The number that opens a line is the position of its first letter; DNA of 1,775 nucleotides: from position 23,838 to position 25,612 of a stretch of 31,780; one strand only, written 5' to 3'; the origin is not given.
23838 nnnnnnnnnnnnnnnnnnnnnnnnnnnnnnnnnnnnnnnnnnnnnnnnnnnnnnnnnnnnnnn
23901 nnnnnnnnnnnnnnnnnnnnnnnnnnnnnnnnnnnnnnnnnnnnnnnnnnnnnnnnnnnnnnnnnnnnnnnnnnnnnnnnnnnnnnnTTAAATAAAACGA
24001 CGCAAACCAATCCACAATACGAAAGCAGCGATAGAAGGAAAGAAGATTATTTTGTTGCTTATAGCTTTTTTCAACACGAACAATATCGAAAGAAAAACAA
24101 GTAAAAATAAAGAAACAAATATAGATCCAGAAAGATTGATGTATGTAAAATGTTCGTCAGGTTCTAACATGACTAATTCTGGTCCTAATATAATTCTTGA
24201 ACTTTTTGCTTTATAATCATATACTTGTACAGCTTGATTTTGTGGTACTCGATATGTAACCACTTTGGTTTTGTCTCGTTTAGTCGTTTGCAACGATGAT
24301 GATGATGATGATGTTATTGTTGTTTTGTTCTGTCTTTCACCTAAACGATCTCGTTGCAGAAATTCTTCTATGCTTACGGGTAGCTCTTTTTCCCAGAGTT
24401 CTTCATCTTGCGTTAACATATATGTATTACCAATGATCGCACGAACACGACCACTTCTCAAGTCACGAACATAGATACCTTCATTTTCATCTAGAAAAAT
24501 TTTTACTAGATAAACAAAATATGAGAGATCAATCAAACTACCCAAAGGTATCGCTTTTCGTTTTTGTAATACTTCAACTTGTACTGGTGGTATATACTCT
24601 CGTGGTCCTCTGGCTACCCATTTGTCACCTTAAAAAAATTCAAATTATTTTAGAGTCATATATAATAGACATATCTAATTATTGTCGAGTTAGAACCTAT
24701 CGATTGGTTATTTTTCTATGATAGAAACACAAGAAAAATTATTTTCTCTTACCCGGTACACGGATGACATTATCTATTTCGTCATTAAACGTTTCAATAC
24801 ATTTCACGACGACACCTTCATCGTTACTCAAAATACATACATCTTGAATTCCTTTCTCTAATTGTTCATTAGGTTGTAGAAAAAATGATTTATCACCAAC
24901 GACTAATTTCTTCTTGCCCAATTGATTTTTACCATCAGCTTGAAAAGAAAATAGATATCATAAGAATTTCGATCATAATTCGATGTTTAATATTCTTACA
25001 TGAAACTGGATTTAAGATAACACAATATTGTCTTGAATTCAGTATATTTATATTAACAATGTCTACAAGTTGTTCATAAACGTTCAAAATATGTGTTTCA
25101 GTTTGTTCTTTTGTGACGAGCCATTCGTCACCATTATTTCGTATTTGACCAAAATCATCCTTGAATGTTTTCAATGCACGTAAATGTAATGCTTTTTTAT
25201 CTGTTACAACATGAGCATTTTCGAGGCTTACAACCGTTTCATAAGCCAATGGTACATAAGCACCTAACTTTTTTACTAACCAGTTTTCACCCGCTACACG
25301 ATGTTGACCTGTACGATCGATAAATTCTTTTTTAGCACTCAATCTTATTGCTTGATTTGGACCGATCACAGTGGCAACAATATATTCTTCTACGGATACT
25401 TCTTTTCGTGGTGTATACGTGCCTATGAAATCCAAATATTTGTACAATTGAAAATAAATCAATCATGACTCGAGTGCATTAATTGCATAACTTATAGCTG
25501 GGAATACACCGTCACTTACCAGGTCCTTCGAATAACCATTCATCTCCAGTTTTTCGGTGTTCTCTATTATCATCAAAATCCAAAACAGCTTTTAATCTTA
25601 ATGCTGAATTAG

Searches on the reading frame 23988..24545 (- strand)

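Call 40: search_protein_families(library=pfam, proteins=[window:23988-24545:-], max_evalue=0.01)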
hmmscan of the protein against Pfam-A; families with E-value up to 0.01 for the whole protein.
window:23988-24545:- (185 aa): 2 families
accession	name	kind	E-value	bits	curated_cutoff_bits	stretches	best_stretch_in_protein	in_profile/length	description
PF17795.6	Vault_3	-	5.3e-21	75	28.8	1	95-140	1-46/62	Major Vault Protein Repeat domain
PF17796.6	Vault_4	-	5.3e-16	59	22.9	1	16-64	2-50/63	Major Vault Protein repeat domain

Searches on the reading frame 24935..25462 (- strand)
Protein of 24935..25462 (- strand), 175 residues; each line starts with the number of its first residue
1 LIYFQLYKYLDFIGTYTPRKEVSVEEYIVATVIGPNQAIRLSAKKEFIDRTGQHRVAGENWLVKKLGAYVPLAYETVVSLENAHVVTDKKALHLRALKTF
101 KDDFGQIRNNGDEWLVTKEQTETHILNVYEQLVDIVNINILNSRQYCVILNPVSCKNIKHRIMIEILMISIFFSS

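Call 40: search_protein_families(library=pfam, proteins=[window:24935-25462:-], max_evalue=0.01)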
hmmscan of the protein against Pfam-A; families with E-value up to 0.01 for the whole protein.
window:24935-25462:- (175 aa): 2 families
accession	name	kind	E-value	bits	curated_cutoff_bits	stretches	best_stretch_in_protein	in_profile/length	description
PF01505.23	Vault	-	9.1e-31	106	27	2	31-71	1-41/42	Major Vault Protein repeat domain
PF17794.6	Vault_2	-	0.0066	17.4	23.6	0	140-157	3-20/60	Major Vault Protein repeat domain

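Call 68: search_solved_structures(query=window:24935-25462:-, max_evalue=0.00001)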
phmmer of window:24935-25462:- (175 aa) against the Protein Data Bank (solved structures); distinct sequences matched with E-value up to 0.00001: 8.
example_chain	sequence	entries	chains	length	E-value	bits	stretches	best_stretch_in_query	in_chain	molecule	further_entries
3gf5_A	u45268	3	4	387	4.2e-51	176.5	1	14-154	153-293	Major vault protein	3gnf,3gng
4hl8_A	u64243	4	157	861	3.1e-50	173.6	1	14-154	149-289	Major vault protein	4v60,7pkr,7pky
9z4w_A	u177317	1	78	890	3.2e-50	173.6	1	13-154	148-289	Major vault protein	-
2qzv_A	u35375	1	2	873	3.3e-50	173.5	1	14-154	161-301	Major vault protein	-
6bp7_A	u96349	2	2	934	4.7e-50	173.1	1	14-154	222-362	Major vault protein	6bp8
7pkz_A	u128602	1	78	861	2e-49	171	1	14-154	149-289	Major vault protein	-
11dr_A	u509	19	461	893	2e-48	167.8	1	14-154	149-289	Major vault protein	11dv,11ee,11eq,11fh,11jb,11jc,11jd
1y7x_A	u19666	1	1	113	1.2e-23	87.2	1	13-84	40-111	Major vault protein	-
